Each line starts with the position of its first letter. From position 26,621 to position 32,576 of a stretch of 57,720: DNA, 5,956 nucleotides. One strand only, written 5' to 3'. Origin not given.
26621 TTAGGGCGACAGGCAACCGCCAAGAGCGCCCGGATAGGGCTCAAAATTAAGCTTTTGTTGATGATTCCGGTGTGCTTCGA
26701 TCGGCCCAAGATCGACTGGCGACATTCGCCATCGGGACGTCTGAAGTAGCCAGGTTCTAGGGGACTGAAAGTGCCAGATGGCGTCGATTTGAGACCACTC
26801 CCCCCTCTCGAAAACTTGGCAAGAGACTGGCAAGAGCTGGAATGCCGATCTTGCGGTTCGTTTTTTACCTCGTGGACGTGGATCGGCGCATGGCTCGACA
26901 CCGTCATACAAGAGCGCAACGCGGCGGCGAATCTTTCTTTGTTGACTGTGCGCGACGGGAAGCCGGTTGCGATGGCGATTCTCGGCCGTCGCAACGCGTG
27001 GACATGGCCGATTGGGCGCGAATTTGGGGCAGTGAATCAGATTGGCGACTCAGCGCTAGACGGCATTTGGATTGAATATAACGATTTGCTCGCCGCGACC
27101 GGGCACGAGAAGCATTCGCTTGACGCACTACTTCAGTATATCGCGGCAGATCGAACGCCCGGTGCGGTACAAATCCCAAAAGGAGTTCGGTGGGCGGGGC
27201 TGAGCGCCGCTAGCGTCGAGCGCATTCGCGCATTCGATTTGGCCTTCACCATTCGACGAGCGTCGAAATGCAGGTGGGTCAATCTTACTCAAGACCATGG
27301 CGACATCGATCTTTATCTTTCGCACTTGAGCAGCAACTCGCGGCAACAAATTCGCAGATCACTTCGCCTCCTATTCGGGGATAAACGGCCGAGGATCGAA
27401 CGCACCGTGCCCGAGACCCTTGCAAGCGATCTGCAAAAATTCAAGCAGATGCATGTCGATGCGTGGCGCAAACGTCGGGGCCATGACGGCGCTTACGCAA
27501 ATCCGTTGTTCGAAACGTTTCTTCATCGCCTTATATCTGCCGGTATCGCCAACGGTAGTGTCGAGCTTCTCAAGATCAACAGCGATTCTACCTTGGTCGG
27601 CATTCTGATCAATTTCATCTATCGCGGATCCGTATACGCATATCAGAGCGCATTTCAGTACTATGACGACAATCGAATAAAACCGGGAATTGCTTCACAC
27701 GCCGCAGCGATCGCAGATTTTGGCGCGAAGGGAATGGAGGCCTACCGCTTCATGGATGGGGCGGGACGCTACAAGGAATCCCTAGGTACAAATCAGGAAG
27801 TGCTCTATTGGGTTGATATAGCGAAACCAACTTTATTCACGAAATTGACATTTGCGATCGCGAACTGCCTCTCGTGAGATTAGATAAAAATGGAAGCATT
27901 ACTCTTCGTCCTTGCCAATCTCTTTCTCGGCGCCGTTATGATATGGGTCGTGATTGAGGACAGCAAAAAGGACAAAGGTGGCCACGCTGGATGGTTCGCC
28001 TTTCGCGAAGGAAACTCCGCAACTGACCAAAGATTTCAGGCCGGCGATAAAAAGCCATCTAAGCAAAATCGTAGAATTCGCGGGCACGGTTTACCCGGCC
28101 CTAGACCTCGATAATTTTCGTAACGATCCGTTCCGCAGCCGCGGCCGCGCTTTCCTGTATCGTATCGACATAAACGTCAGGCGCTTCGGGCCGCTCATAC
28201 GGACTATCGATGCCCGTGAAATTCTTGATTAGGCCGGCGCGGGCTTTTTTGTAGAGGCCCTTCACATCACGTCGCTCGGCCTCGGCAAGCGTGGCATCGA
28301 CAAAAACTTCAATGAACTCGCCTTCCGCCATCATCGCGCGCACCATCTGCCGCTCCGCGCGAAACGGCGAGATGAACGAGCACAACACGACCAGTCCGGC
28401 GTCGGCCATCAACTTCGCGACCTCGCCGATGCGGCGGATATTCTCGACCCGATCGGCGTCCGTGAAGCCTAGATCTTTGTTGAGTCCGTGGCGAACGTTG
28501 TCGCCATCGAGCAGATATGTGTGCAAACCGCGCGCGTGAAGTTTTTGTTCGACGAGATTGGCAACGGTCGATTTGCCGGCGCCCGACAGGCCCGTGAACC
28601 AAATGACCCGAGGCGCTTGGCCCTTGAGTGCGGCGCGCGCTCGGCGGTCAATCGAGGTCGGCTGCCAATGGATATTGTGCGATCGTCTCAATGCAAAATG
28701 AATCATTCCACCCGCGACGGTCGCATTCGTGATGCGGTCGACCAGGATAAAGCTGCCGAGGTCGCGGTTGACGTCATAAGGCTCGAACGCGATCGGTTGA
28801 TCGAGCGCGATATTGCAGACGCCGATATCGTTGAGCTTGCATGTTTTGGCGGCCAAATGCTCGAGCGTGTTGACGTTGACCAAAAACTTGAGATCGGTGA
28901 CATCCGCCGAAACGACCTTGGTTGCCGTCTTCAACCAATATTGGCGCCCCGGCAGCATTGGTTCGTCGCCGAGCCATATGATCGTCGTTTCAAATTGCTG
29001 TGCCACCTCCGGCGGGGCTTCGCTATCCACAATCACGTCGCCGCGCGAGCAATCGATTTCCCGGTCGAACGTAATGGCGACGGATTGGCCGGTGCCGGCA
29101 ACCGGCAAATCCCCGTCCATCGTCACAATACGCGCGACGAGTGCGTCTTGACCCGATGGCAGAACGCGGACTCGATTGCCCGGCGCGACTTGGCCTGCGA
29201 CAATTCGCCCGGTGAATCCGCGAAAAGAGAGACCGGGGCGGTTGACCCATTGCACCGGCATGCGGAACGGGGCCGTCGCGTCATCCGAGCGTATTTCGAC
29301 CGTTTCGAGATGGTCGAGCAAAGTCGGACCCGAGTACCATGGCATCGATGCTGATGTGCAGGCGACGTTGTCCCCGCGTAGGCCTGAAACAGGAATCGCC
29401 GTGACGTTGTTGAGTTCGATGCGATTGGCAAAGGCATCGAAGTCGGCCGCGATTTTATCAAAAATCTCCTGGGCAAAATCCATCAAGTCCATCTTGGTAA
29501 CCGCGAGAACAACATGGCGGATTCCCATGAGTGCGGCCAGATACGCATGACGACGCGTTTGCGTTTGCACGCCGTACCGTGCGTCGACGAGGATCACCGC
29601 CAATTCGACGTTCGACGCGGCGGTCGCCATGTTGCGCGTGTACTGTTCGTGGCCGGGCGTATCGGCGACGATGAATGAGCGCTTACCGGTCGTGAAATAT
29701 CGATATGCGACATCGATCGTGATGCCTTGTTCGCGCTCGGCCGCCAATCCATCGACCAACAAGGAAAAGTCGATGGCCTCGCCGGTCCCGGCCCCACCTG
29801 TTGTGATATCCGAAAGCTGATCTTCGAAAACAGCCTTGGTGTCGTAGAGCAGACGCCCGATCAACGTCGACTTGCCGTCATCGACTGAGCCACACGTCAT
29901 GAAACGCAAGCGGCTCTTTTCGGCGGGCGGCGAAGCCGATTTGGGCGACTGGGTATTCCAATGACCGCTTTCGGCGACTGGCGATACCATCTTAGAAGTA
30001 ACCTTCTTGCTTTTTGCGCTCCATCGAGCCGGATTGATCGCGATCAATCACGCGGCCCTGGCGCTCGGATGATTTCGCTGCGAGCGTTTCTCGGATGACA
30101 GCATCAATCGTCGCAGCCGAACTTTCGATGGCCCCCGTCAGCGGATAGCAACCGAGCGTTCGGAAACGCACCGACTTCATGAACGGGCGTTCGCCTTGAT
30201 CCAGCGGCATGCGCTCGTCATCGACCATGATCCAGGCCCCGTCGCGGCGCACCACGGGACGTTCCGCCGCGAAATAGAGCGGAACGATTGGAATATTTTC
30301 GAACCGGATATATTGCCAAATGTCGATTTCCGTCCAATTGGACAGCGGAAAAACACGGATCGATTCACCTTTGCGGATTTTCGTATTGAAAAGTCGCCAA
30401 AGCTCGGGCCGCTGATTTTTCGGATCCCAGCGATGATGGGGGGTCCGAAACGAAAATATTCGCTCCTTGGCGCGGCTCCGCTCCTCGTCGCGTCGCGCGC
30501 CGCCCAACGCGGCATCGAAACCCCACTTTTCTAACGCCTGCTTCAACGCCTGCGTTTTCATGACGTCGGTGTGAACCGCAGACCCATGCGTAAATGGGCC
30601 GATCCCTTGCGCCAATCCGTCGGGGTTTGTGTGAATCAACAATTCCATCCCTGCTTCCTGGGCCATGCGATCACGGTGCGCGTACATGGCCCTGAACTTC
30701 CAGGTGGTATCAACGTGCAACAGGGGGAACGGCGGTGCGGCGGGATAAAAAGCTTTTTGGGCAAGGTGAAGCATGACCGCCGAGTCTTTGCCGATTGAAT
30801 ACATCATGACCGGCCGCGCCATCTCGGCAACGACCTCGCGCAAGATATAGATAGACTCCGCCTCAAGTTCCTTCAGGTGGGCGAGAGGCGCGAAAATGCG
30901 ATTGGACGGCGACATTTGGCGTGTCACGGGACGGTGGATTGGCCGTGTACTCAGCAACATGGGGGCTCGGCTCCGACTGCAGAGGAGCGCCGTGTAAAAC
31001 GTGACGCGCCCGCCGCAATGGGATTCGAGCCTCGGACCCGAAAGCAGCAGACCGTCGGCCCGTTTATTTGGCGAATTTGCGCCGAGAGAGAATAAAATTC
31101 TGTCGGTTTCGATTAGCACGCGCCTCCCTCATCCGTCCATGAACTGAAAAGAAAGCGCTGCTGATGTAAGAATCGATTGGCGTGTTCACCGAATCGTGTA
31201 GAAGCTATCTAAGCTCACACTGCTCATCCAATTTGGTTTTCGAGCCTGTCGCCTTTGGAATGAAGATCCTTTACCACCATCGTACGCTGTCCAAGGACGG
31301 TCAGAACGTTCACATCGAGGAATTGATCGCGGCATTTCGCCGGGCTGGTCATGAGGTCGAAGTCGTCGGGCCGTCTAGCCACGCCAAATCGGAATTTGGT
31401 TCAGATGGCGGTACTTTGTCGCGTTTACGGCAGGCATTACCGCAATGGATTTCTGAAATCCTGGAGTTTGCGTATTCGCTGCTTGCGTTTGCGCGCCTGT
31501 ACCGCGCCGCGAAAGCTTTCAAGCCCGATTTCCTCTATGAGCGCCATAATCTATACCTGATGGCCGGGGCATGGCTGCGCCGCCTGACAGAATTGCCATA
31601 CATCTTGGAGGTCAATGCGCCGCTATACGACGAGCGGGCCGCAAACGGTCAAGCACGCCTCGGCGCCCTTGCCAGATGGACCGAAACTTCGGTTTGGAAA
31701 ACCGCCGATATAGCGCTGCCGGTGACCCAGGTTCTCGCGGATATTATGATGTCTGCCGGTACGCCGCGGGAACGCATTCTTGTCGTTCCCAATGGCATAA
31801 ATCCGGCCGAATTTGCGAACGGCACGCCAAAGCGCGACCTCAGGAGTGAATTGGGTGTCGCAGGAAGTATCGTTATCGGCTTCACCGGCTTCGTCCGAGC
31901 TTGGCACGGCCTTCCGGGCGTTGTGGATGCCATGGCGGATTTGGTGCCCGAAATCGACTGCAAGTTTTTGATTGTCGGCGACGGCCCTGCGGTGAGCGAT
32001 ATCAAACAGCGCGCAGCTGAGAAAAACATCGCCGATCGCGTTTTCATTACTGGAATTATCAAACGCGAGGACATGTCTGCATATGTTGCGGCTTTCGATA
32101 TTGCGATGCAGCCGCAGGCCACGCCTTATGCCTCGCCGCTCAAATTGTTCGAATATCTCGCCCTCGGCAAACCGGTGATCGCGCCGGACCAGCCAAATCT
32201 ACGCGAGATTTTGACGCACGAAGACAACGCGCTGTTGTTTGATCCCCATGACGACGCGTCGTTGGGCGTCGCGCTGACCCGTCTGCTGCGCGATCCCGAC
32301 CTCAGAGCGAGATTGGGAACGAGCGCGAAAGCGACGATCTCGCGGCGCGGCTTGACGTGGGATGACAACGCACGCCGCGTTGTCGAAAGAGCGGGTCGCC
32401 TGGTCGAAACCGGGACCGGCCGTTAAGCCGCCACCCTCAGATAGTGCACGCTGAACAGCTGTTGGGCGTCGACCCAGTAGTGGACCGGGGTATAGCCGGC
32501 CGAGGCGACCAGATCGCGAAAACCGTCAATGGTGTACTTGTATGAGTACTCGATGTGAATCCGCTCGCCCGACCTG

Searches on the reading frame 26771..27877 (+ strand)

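Call 10: search_protein_families(library=ncbifam, proteins=[window:26771-27877:+], max_evalue=0.001)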
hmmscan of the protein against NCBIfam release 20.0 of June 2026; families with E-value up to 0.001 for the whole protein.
window:26771-27877:+ (368 aa): 0 families

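Call 60: search_protein_families(library=pfam, proteins=[window:26771-27877:+], max_evalue=0.0001)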
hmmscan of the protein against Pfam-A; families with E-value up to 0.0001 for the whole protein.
window:26771-27877:+ (368 aa): 1 family
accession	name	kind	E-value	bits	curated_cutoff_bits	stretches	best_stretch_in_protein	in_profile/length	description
PF13480.13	Acetyltransf_6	-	5.2e-20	72.5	22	1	189-336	2-143/143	Acetyltransferase (GNAT) domain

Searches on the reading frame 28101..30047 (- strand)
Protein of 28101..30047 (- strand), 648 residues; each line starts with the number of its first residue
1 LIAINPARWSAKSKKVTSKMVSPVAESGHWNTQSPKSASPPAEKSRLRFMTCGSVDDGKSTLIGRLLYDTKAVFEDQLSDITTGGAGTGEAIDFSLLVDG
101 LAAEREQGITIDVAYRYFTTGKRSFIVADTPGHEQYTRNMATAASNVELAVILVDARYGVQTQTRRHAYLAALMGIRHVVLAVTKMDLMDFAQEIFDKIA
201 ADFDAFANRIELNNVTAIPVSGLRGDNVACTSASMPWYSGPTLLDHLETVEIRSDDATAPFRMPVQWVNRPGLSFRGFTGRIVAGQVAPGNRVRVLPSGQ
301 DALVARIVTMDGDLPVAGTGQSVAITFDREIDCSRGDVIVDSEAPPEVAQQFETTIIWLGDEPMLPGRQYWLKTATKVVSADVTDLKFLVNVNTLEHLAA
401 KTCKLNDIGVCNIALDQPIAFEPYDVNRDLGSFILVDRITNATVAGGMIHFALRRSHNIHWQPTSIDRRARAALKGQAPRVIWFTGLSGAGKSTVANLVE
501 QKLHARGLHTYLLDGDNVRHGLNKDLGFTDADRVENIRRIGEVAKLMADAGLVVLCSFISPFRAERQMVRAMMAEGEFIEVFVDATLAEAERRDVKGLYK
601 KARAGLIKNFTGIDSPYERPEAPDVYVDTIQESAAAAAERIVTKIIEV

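Call 60: search_protein_families(library=pfam, proteins=[window:28101-30047:-], max_evalue=0.0001)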
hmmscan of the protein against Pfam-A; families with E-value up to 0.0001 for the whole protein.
window:28101-30047:- (648 aa): 6 families
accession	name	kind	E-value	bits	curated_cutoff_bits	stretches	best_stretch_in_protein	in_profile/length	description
PF01583.26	APS_kinase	-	5.8e-70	234.7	21.1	1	480-628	3-152/152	Adenylylsulphate kinase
PF00009.33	GTP_EFTU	-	5.7e-41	140.6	26.5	1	46-245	3-180/188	Elongation factor Tu GTP binding domain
PF22594.2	GTP-eEF1A_C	-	1.1e-28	100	27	1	351-450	1-101/101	GTP-eEF1A C-terminal domain-like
PF01926.29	MMR_HSR1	-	3.3e-07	30.8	21.9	0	104-166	27-95/113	50S ribosome-binding GTPase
PF13671.12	AAA_33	-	3.3e-06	27.9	27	1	481-594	1-115/143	AAA domain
PF03193.22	RsgA_GTPase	-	6.2e-06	26.6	30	0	479-505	106-132/174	RsgA GTPase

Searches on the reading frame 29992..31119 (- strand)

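Call 60: search_protein_families(library=pfam, proteins=[window:29992-31119:-], max_evalue=0.0001)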
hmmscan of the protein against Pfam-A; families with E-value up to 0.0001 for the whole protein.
window:29992-31119:- (375 aa): 1 family
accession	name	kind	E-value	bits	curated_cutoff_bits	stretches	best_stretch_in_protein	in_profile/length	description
PF01507.26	PAPS_reduct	-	7.2e-54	182.9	22.5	1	103-329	2-174/175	Phosphoadenosine phosphosulfate reductase domain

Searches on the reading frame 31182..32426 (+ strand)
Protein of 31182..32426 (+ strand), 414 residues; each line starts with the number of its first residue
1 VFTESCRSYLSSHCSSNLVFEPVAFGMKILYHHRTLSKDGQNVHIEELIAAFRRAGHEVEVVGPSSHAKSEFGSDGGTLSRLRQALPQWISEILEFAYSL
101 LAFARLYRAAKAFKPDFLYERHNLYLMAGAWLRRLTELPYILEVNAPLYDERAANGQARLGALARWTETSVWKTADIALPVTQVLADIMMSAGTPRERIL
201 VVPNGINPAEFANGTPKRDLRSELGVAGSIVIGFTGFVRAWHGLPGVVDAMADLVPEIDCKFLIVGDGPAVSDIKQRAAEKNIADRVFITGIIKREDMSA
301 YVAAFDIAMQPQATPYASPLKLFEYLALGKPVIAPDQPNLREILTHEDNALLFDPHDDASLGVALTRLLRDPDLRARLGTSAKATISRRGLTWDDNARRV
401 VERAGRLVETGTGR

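Call 60: search_protein_families(library=pfam, proteins=[window:31182-32426:+], max_evalue=0.0001)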
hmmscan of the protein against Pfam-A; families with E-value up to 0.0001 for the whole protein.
window:31182-32426:+ (414 aa): 5 families
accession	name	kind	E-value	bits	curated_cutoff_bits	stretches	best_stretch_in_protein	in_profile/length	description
PF00534.26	Glycos_transf_1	-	1.8e-24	86.6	26.4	1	228-383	14-170/172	Glycosyl transferases group 1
PF13692.12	Glyco_trans_1_4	-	8.4e-23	81.6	27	1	231-371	3-142/142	Glycosyl transferases group 1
PF13579.12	Glyco_trans_4_4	-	1.1e-19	71.7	29.7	1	40-205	2-158/158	Glycosyl transferase 4-like domain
PF13439.12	Glyco_transf_4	-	4.1e-19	69.7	28.5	1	39-209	2-169/170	Glycosyltransferase Family 4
PF13524.12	Glyco_trans_1_2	-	4.7e-12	46.5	25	1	253-400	11-142/144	Glycosyl transferase-like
